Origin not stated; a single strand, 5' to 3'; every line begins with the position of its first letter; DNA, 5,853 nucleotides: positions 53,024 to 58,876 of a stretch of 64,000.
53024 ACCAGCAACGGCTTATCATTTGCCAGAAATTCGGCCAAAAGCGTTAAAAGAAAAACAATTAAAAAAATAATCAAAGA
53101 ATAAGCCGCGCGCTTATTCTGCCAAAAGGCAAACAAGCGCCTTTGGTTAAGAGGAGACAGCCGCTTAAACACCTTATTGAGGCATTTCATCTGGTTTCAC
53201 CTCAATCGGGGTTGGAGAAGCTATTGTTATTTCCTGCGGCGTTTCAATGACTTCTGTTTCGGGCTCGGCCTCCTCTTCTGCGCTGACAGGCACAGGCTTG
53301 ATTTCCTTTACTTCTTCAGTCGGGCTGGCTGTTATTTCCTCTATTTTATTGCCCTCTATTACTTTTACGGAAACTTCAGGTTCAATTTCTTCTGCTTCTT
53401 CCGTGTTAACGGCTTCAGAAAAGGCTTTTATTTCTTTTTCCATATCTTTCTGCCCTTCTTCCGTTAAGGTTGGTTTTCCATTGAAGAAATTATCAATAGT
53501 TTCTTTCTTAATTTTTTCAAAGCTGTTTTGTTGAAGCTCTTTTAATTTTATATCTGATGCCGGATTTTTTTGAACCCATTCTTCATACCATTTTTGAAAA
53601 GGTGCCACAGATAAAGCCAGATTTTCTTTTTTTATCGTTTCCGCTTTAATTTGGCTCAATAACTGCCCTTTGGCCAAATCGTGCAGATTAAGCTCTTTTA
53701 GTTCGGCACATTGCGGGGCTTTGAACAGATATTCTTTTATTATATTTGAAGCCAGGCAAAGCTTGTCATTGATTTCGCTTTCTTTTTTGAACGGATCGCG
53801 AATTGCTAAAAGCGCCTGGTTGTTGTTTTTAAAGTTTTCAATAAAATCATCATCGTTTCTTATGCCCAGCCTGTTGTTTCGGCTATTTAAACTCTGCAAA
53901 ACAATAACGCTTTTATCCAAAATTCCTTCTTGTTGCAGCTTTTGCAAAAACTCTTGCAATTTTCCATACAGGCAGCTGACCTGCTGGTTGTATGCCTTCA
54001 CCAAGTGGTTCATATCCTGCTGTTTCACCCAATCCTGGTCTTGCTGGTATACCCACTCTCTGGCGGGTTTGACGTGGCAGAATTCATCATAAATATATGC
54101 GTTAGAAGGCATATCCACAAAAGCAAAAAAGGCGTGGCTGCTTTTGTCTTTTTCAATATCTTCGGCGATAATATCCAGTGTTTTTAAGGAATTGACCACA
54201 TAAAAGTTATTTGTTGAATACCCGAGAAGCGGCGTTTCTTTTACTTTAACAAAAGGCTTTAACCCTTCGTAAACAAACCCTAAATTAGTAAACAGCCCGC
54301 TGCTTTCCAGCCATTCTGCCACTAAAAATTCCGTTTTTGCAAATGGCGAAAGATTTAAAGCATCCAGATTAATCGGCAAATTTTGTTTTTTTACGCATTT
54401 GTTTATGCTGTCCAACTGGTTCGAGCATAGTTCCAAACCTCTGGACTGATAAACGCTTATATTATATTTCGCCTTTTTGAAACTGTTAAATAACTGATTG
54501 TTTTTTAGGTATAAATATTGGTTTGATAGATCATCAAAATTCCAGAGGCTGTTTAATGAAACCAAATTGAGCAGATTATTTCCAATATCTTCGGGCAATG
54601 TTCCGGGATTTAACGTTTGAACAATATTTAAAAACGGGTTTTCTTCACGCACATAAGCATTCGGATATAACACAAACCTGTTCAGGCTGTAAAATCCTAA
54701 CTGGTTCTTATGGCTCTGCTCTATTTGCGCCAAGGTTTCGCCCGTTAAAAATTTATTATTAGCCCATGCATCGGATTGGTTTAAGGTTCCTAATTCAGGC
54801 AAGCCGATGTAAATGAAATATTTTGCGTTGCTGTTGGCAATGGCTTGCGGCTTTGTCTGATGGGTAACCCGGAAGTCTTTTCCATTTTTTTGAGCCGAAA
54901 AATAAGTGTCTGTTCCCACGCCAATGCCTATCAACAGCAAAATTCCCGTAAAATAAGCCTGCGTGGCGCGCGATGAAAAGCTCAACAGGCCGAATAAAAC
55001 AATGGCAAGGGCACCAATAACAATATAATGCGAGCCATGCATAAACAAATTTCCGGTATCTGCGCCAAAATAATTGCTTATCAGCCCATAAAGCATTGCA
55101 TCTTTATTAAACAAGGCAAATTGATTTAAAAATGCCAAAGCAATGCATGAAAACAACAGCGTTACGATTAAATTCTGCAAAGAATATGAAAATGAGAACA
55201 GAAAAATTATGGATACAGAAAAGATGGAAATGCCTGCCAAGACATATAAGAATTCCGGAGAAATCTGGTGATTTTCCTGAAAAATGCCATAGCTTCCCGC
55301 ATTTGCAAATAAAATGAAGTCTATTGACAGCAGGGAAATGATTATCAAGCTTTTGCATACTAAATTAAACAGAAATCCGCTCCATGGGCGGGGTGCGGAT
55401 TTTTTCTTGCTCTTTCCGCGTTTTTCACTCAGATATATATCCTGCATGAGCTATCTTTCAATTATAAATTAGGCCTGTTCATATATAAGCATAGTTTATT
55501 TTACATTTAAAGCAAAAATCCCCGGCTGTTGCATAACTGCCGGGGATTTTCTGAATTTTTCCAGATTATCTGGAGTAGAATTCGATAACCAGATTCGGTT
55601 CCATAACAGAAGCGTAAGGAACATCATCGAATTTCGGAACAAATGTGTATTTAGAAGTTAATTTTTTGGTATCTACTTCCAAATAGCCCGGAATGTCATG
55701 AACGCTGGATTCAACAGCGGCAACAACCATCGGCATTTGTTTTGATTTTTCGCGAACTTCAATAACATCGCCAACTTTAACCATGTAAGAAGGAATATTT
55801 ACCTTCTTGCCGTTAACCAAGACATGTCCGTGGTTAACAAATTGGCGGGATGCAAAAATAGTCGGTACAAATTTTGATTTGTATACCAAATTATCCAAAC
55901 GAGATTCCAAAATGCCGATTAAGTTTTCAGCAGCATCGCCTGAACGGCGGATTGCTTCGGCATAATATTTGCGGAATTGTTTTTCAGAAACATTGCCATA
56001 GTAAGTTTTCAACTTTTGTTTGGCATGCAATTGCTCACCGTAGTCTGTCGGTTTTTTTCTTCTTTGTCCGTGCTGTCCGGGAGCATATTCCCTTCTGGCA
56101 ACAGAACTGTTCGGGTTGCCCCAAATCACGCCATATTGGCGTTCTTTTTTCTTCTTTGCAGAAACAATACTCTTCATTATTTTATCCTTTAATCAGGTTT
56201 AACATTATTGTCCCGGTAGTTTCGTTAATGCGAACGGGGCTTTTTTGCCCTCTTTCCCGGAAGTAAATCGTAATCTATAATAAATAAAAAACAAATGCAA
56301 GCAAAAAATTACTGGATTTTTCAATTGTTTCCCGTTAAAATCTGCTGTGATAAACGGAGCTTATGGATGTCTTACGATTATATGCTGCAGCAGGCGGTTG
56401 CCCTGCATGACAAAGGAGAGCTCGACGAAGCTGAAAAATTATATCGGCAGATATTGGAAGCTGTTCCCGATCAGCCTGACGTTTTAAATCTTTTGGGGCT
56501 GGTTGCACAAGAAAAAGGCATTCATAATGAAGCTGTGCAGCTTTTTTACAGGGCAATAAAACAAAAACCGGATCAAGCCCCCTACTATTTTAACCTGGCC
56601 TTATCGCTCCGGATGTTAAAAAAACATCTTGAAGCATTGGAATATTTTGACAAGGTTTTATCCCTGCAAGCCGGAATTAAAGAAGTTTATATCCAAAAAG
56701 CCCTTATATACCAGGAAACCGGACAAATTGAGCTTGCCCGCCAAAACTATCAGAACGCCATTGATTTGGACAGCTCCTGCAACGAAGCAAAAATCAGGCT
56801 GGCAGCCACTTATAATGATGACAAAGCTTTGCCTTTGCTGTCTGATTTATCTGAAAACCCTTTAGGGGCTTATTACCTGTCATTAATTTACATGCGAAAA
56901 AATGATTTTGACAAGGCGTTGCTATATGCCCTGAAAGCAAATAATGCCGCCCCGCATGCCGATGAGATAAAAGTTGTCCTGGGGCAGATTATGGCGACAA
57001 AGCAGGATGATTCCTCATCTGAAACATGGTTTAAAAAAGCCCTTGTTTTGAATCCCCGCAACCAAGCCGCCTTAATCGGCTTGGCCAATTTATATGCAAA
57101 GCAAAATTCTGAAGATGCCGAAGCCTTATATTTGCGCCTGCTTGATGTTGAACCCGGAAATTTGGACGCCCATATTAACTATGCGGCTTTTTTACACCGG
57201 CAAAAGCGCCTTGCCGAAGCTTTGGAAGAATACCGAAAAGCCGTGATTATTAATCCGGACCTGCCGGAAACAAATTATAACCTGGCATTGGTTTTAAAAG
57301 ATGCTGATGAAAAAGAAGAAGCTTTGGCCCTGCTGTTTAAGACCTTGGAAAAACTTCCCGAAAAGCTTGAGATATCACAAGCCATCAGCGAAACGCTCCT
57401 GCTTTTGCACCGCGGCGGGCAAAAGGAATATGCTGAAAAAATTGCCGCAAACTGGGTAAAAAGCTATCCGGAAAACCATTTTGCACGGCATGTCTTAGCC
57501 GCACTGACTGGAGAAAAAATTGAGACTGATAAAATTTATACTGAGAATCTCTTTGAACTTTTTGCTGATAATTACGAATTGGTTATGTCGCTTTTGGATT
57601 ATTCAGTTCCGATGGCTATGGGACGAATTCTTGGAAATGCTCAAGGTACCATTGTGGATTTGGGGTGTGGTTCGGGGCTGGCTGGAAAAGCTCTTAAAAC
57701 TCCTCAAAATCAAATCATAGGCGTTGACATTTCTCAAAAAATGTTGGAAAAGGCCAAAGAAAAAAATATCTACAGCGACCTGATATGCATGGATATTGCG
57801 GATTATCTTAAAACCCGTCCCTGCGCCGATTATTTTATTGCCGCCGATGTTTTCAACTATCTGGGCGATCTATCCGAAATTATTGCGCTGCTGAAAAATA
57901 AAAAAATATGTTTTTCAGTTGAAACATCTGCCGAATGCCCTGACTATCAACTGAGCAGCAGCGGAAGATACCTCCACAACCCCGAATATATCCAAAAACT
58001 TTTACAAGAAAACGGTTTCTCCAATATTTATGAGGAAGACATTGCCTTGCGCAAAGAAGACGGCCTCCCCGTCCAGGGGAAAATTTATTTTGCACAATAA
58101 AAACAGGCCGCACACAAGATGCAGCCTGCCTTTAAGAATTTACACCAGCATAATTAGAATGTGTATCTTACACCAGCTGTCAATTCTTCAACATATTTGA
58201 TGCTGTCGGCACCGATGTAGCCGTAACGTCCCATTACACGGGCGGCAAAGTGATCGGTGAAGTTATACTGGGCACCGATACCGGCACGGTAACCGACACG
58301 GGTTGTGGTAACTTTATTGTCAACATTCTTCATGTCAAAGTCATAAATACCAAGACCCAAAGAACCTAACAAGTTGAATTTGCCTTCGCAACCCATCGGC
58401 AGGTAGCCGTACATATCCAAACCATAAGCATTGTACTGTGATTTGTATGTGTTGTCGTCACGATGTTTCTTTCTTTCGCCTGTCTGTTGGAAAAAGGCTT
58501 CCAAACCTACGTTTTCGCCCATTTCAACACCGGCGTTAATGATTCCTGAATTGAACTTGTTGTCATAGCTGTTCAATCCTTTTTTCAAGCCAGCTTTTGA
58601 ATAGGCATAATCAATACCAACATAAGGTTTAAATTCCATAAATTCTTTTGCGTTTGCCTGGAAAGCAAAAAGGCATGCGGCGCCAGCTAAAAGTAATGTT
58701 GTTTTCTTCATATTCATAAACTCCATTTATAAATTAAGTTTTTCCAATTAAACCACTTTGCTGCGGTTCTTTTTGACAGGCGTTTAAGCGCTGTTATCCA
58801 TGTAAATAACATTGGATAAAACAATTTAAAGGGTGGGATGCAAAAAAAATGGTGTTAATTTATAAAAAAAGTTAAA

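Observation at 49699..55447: Coupled operon: 757-aa polytopic membrane protein, then yejE, yejF, HD hydrolase and small 4-TM protein, with no yejA or yejB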

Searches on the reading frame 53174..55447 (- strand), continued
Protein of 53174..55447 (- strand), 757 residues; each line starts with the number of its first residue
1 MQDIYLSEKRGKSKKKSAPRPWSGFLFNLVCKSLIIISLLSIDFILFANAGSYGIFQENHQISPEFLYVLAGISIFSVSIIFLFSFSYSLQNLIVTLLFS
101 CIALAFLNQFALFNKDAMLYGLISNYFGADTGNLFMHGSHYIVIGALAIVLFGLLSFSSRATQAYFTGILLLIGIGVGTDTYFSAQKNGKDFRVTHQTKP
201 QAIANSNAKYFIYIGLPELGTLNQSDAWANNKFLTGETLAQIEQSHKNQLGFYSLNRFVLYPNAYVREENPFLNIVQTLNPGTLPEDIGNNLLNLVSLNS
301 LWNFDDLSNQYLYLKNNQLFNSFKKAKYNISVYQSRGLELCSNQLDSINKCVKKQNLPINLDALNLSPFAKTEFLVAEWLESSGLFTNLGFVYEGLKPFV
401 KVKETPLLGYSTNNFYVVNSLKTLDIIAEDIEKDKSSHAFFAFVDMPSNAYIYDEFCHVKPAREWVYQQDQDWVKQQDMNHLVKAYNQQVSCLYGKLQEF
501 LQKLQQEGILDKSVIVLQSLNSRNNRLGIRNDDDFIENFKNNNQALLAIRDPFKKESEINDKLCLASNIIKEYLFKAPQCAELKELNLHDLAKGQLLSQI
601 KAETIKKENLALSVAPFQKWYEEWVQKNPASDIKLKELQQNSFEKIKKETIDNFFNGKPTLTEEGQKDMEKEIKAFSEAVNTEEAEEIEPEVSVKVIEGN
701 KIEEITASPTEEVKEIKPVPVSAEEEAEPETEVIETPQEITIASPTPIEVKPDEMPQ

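Call 46: find_encoding_contigs(protein=P0139, flank=6000, max_places=1)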
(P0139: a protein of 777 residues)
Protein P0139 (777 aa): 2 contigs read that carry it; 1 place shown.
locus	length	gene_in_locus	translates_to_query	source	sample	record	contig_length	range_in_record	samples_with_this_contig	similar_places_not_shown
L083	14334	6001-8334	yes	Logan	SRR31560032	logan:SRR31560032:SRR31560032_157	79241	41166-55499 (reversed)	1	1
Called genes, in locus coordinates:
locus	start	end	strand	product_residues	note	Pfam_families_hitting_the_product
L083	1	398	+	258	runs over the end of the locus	PF00005:ABC_tran, PF13304:AAA_21 (faint)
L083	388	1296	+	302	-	-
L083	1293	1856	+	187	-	PF02698:DUF218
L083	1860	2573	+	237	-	PF01553:Acyltransferase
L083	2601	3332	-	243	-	-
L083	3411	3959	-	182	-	PF03602:Cons_hypoth95, PF05175:MTS (weak), PF02086:MethyltransfD12 (faint)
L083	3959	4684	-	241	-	PF01479:S4, PF00849:PseudoU_synth_2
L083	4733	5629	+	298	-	PF02899:Phage_int_SAM_1, PF13495:Phage_int_SAM_4, PF00589:Phage_integrase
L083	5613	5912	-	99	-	PF00462:Glutaredoxin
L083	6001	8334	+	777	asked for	-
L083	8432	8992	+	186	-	-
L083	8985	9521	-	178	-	PF00857:Isochorismatase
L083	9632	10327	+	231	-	PF02230:Abhydrolase_2, PF03959:FSH1, PF12146:Hydrolase_4 (faint), PF20434:BD-FAE (faint), PF01738:DLH, PF00326:Peptidase_S9 (faint)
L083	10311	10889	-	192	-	-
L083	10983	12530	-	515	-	PF02353:CMAS (weak), PF13489:Methyltransf_23, PF13847:Methyltransf_31, PF08241:Methyltransf_11, PF08242:Methyltransf_12, PF13649:Methyltransf_25, PF10119:MethyTransf_Reg, PF21782:WHD_PKMT, +1 more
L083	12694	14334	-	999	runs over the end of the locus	PF00669:Flagellin_N (weak)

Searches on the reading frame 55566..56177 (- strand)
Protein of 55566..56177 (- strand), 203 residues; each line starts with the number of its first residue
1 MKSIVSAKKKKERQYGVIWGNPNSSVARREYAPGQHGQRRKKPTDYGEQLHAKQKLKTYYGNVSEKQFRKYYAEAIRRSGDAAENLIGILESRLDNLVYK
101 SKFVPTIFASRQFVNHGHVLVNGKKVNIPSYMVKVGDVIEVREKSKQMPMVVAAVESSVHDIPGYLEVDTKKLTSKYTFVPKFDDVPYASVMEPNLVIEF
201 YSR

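Call 4: search_protein_families(library=pfam, proteins=[window:55566-56177:-], max_evalue=0.01)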
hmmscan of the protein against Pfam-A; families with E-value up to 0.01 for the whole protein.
window:55566-56177:- (203 aa): 2 families
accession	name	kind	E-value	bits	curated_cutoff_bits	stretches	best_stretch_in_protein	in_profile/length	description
PF00163.24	Ribosomal_S4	-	4.1e-21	75.9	23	1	10-91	8-95/95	Ribosomal protein S4/S9 N-terminal domain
PF01479.30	S4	-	5.2e-19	68.2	22.8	1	93-139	2-48/48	S4 domain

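Call 5: search_protein_families(library=ncbifam, proteins=[window:55566-56177:-], max_evalue=0.01)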
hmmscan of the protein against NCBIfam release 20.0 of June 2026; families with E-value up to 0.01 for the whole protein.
window:55566-56177:- (203 aa): 7 families
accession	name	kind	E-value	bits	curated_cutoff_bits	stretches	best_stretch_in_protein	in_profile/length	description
NF003717.0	PRK05327.1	equivalog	3.4e-73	245.8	116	1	1-203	1-202/202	30S ribosomal protein S4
TIGR01017.1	rpsD_bact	equivalog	1.1e-67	227.6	177.2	1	5-203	3-200/200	30S ribosomal protein S4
NF003139.0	PRK04051.1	equivalog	7.2e-14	52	138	1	89-143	100-156/179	30S ribosomal protein S4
TIGR01018.1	uS4_arch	equivalog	4.3e-11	43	82.25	1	89-136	101-148/162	30S ribosomal protein S4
TIGR00478.1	tly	subfamily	0.00078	18.8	185.8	1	93-145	1-53/228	TlyA family rRNA (cytidine-2'-O)-methyltransferase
TIGR03069.1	PS_II_S4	equivalog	0.001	18.3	201.55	1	113-145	204-236/257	photosystem II electron transport protein, Sll1252 family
NF007673.0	PRK10348.1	equivalog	0.0046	17.1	148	1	91-156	8-72/133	ribosome-associated heat shock protein Hsp15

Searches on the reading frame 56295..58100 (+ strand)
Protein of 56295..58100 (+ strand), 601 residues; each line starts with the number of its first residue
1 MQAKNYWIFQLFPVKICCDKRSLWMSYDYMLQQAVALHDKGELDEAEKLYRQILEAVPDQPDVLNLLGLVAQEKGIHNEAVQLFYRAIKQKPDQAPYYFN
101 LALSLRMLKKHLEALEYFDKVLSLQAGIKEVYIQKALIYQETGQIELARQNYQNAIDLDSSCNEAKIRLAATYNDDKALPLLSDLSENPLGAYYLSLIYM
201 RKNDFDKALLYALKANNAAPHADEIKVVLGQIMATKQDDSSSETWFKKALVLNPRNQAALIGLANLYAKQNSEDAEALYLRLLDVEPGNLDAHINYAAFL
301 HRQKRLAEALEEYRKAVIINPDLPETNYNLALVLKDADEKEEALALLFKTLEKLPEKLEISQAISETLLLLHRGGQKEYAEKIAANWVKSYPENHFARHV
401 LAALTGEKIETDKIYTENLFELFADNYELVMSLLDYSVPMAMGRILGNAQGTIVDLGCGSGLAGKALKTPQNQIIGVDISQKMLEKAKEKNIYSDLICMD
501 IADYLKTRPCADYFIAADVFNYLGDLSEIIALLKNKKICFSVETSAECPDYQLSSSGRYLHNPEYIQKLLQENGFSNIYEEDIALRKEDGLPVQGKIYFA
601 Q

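Call 4: search_protein_families(library=pfam, proteins=[window:56295-58100:+], max_evalue=0.01)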
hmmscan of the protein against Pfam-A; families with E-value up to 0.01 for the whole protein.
window:56295-58100:+ (601 aa): 34 families (the best 25 are shown)
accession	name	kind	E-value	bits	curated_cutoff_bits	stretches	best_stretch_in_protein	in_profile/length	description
PF07719.23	TPR_2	-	1.1e-30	103.7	27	2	291-322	2-33/34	Tetratricopeptide repeat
PF13432.12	TPR_16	-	1.6e-26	92.8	32.7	2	266-324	7-65/65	Tetratricopeptide repeat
PF00515.34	TPR_1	-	1.2e-24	85.4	27.8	3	96-124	2-30/34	Tetratricopeptide repeat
PF13431.12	TPR_17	-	1.7e-24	84.4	24.4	2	278-311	1-34/34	Tetratricopeptide repeat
PF13414.12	TPR_11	-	2.8e-23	81.7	26.8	4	301-334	5-38/42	TPR repeat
PF13181.12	TPR_8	-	4.8e-22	76.6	25.7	1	130-161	2-33/34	Tetratricopeptide repeat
PF13428.12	TPR_14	-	9.1e-20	69.6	23.5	2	31-68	5-42/44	Tetratricopeptide repeat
PF13424.12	TPR_12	-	2.4e-18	66.5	30.1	4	98-158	6-74/77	Tetratricopeptide repeat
PF14559.12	TPR_19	-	1.7e-16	60.7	25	3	38-101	2-64/68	Tetratricopeptide repeat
PF24575.1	TPR_Slam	-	6.4e-14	52.7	35.2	1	297-343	54-100/104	Surface lipoprotein assembly modifier, N-terminal TPR repeats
PF13649.12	Methyltransf_25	-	6.3e-11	43.3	27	1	453-529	1-89/97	Methyltransferase domain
PF23914.1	TPR_CcmH_CycH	-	7.1e-11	42.6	42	2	228-316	55-147/158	Cytochrome c-type biogenesis protein H TPR domain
PF12895.13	ANAPC3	-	1.2e-10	41.9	27.2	2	40-120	2-81/82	Anaphase-promoting complex, cyclosome, subunit 3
PF08241.18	Methyltransf_11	-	2.1e-09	38.3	21.2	1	454-530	1-80/95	Methyltransferase domain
PF13847.12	Methyltransf_31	-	1e-08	35.5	27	1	451-540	5-108/145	Methyltransferase domain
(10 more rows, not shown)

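Call 5: search_protein_families(library=ncbifam, proteins=[window:56295-58100:+], max_evalue=0.01)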
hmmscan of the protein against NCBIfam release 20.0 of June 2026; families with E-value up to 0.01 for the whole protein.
window:56295-58100:+ (601 aa): 56 families (the best 25 are shown)
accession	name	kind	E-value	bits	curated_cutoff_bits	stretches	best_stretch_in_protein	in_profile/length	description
TIGR02917.1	PEP_TPR_lipo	equivalog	6.9e-30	103.6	312.2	3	195-303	437-546/899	XrtA/PEP-CTERM system TPR-repeat protein PrsT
TIGR02521.1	type_IV_pilW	equivalog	1e-22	80.8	154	4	247-357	55-168/234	type IV pilus biogenesis/stability protein PilW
NF040959.1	MamA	equivalog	1.8e-22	79.8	200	3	28-159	72-203/204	magnetosome protein MamA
TIGR02552.1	LcrH_SycD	equivalog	5.9e-19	68.1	104.8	2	265-359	27-121/136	SycD/LcrH family type III secretion system chaperone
NF033920.0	C39_PA2778_fam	equivalog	1.6e-17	63.8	150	2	18-124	147-253/255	PA2778 family cysteine peptidase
NF033758.1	gliding_GltE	equivalog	2.9e-16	59.5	225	2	112-346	103-347/411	adventurous gliding motility TPR repeat lipoprotein GltE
TIGR03939.1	PGA_TPR_OMP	equivalog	2.8e-14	52.3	366.65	3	31-166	90-225/800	poly-beta-1,6 N-acetyl-D-glucosamine export porin PgaA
NF047371.1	FlcA_CTERM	equivalog_domain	8.4e-13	47.6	300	2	301-371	450-520/646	periplasmic flagellar collar protein FlcA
NF002725.1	PRK02603.1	equivalog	1.5e-12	47.9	143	1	280-378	23-123/173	photosystem I assembly protein Ycf3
TIGR00990.1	3a0801s09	subfamily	1.7e-12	46.8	757.25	2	65-271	335-556/615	mitochondrial import receptor subunit TOM70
NF008520.0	PRK11447.1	equivalog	2.2e-12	45.6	858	2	203-359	365-530/1157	cellulose synthase complex outer membrane protein BcsC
NF033762.1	social_mot_Tgl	equivalog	7.3e-11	41.9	225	3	273-352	48-128/252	social motility TPR repeat lipoprotein Tgl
NF002463.0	PRK01683.1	equivalog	8.6e-10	38.6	297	1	444-533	26-116/258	trans-aconitate 2-methyltransferase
NF011886.0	PRK15359.1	equivalog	6.2e-09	35.8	146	1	65-160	28-123/144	type III secretion system chaperone protein SscB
NF053607.1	CHU_0125_OmpA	equivalog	1.9e-08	33.3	620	1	73-161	31-119/639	CHU_0125 family OmpA-like outer membrane integrity protein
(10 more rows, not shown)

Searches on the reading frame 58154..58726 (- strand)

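Call 70: search_protein_families(library=pfam, proteins=[window:58154-58726:-], max_evalue=0.00001)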
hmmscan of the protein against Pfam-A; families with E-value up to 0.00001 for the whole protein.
window:58154-58726:- (190 aa): 1 family
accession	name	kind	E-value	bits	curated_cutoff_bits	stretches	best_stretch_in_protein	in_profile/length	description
PF13505.12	OMP_b-brl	-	5.2e-20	72.8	28.7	1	15-190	2-175/175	Outer membrane protein beta-barrel domain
